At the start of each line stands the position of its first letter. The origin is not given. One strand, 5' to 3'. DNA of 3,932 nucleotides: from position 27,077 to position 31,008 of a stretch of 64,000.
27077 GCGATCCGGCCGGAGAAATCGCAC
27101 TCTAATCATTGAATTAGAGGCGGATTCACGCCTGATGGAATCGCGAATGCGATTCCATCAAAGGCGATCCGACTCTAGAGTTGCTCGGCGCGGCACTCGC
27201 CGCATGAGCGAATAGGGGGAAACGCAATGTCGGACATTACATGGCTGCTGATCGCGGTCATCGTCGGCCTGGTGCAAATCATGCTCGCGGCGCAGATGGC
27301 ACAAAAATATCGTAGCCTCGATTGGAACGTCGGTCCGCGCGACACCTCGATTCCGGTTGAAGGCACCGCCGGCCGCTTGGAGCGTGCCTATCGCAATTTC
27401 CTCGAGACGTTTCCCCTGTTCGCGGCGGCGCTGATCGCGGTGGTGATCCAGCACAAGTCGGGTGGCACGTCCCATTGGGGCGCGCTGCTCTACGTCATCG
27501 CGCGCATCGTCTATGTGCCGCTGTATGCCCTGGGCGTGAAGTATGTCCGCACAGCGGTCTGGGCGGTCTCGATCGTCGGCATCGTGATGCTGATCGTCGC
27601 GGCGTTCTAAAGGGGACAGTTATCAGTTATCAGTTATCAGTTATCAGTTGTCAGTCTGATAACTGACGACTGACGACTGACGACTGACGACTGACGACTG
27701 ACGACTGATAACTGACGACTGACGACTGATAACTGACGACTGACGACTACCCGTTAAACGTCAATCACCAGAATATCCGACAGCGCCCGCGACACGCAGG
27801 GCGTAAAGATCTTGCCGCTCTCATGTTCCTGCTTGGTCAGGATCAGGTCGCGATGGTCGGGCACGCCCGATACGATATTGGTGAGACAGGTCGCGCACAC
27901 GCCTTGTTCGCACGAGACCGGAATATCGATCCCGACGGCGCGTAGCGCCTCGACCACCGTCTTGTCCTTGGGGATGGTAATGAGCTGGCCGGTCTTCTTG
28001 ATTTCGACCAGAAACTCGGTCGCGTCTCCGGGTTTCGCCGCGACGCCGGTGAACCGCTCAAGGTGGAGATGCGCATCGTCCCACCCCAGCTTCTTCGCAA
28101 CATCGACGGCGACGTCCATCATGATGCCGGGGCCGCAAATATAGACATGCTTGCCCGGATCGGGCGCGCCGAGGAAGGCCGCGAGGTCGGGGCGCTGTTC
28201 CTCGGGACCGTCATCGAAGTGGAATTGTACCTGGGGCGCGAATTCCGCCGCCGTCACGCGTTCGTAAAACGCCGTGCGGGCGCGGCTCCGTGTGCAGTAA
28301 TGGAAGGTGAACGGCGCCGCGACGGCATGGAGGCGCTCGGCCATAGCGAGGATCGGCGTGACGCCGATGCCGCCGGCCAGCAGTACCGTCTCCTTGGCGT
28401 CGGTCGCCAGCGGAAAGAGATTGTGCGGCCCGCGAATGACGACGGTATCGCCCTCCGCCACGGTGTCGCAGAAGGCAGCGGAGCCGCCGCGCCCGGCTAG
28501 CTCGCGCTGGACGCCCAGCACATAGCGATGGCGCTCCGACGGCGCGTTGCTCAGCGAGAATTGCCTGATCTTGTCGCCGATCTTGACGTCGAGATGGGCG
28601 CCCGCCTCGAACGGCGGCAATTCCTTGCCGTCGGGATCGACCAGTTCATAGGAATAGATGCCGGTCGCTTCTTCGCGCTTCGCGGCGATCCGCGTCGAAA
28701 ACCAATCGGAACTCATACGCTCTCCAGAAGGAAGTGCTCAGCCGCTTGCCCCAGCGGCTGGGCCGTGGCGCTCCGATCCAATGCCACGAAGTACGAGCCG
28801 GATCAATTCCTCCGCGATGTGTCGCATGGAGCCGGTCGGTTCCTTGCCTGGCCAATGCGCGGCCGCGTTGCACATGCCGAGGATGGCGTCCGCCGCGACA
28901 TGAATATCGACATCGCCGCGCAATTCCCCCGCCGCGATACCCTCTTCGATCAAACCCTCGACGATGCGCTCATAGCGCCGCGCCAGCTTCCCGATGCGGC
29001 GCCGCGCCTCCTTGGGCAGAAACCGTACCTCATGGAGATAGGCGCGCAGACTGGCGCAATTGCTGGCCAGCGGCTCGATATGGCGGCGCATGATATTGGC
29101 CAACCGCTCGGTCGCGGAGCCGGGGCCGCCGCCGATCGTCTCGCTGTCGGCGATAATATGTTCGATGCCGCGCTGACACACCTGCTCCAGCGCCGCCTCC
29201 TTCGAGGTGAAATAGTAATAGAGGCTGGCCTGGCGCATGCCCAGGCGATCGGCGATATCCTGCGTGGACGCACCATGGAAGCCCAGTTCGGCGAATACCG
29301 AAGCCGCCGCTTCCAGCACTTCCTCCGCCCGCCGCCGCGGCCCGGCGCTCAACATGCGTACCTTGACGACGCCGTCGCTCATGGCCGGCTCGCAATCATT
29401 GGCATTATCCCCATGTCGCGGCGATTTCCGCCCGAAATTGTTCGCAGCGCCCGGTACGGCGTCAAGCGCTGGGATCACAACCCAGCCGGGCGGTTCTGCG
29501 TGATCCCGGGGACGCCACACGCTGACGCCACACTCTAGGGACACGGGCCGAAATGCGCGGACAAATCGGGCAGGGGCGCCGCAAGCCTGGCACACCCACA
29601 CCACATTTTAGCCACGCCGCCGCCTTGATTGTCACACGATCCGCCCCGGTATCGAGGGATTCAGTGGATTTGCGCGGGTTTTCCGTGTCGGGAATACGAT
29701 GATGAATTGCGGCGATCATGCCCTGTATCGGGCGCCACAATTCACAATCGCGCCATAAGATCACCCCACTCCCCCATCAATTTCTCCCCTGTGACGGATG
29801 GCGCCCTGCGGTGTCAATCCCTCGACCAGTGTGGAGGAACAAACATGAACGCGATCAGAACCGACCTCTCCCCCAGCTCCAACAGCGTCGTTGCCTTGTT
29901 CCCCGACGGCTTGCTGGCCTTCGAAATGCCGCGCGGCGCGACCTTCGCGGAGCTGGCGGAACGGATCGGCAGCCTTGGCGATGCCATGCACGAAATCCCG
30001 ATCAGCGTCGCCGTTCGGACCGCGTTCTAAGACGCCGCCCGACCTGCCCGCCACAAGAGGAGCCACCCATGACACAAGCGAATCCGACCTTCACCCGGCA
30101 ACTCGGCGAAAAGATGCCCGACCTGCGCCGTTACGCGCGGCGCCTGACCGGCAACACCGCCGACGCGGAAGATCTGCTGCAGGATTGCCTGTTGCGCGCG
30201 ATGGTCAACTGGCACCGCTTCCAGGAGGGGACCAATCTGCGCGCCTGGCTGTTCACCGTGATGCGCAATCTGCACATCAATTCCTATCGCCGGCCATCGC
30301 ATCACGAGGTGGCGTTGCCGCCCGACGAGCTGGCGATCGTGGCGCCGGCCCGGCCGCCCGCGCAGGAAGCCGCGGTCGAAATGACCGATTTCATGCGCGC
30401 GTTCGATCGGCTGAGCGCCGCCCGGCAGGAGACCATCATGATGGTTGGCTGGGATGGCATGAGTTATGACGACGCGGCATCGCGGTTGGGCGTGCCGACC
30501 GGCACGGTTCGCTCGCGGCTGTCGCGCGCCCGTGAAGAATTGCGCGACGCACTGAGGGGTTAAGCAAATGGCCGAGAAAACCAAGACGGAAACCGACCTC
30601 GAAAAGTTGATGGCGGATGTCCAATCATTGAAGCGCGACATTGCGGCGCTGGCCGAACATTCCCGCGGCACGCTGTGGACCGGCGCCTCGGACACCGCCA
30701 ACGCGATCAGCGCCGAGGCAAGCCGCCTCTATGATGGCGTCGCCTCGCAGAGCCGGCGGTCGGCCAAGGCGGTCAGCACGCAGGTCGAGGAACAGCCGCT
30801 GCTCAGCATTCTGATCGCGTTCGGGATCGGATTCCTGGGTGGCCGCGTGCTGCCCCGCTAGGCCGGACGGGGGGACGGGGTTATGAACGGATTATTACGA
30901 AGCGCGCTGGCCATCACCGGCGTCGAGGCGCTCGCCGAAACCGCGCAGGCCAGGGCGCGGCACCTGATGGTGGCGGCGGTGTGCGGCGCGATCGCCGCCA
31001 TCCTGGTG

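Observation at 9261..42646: Family-level properties of the CAGTNNT arrays: about 53 units at three loci, one polarity, right arm always longer, 7-nt period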

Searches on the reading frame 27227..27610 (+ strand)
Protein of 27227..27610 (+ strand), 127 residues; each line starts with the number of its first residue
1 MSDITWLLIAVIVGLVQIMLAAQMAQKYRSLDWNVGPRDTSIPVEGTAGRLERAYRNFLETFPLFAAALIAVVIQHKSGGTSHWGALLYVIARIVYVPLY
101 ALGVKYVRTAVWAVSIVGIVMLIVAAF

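Call 9: search_protein_families(library=pfam, proteins=[window:27227-27610:+])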
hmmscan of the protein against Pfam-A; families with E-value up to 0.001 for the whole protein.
window:27227-27610:+ (127 aa): 1 family
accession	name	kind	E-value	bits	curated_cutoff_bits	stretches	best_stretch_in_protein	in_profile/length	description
PF01124.23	MAPEG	-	1.9e-22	80.2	23.4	1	7-126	2-127/129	MAPEG family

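Call 34: find_encoding_contigs(protein=window:27227-27610:+, flank=3000, max_places=10)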
Protein window:27227-27610:+ (127 aa): 5 contigs read that carry it; 3 places shown.
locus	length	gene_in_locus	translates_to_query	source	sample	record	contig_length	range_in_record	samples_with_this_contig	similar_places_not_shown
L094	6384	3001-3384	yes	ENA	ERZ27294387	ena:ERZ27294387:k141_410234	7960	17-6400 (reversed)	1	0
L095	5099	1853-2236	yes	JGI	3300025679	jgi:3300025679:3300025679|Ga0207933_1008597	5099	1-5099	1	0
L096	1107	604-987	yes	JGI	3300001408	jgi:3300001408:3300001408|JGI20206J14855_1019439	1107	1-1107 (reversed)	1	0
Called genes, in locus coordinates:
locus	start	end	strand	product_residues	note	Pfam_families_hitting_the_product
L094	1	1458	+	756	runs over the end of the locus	PF00390:malic, PF03949:Malic_M, PF01515:PTA_PTB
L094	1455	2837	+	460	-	PF13188:PAS_8 (faint), PF08448:PAS_4 (weak), PF00512:HisKA, PF02518:HATPase_c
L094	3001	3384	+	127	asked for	PF01124:MAPEG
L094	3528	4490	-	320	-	PF22290:DmmA-like_N, PF00111:Fer2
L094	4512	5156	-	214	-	PF00440:TetR_N, PF08359:TetR_C_4, PF16859:TetR_C_11 (weak), PF17932:TetR_C_24, PF16925:TetR_C_13 (weak)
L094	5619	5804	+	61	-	-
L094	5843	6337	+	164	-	PF04542:Sigma70_r2, PF22029:PhyR_sigma2, PF08281:Sigma70_r4_2, PF04545:Sigma70_r4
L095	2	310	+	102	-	?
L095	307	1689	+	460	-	PF08448:PAS_4 (weak), PF00512:HisKA, PF02518:HATPase_c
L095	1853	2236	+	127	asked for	PF01124:MAPEG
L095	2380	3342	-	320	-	PF22290:DmmA-like_N, PF00111:Fer2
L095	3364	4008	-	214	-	PF00440:TetR_N, PF08359:TetR_C_4, PF16859:TetR_C_11 (weak), PF17932:TetR_C_24, PF16925:TetR_C_13 (weak)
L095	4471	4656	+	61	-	-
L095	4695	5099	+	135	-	?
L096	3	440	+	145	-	?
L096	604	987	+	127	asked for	PF01124:MAPEG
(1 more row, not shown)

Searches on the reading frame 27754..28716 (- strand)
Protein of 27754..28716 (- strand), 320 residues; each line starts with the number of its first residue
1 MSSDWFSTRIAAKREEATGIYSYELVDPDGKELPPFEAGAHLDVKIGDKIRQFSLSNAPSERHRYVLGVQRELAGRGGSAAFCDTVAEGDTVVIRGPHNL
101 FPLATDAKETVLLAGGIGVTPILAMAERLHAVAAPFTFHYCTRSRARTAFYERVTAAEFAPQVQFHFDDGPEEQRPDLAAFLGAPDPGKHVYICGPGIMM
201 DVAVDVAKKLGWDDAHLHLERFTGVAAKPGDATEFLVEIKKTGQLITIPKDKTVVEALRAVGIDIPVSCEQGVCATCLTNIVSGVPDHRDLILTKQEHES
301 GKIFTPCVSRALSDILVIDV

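Call 9: search_protein_families(library=pfam, proteins=[window:27754-28716:-])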
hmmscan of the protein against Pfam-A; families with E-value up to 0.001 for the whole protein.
window:27754-28716:- (320 aa): 3 families
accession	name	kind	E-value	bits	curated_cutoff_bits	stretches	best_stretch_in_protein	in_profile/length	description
PF00111.32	Fer2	-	2.9e-13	50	21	1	239-311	3-76/77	2Fe-2S iron-sulfur cluster binding domain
PF22290.1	DmmA-like_N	-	5e-08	33.9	33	1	103-216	14-123/124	Dimethylamine monooxygenase subunit DmmA-like, N-terminal domain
PF00175.26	NAD_binding_1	-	4.1e-05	24.6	22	1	112-203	1-107/109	Oxidoreductase NAD-binding domain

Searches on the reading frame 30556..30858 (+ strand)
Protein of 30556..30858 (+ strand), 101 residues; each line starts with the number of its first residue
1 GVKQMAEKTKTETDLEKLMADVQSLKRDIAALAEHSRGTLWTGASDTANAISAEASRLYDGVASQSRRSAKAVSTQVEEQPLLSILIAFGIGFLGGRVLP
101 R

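Call 71: search_protein_families(library=pfam, proteins=[window:30556-30858:+], max_evalue=1)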
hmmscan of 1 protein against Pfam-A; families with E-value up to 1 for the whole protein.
window:30556-30858:+ (101 aa): 6 families
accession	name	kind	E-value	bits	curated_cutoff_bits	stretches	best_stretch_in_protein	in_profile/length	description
PF05957.18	DUF883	-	0.0073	16.6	25.4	1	12-60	4-52/53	DUF883 N-terminal domain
PF10392.15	COG5_N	-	0.11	13.1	31.2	1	7-55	27-74/132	Conserved oligomeric Golgi complex subunit 5, N-terminal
PF12889.12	DUF3829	-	0.13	12.2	26.8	1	9-68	186-249/285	Protein of unknown function (DUF3829)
PF04326.19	SLFN_AlbA_2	-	0.16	12.9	25.3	1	14-84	19-74/118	Schlafen, AlbA_2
PF02403.27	Seryl_tRNA_N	-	0.24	12.1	28.2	1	3-35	57-89/108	Seryl-tRNA synthetase N-terminal domain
PF05103.18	DivIVA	-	0.33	11.4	28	1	4-67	54-117/131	DivIVA protein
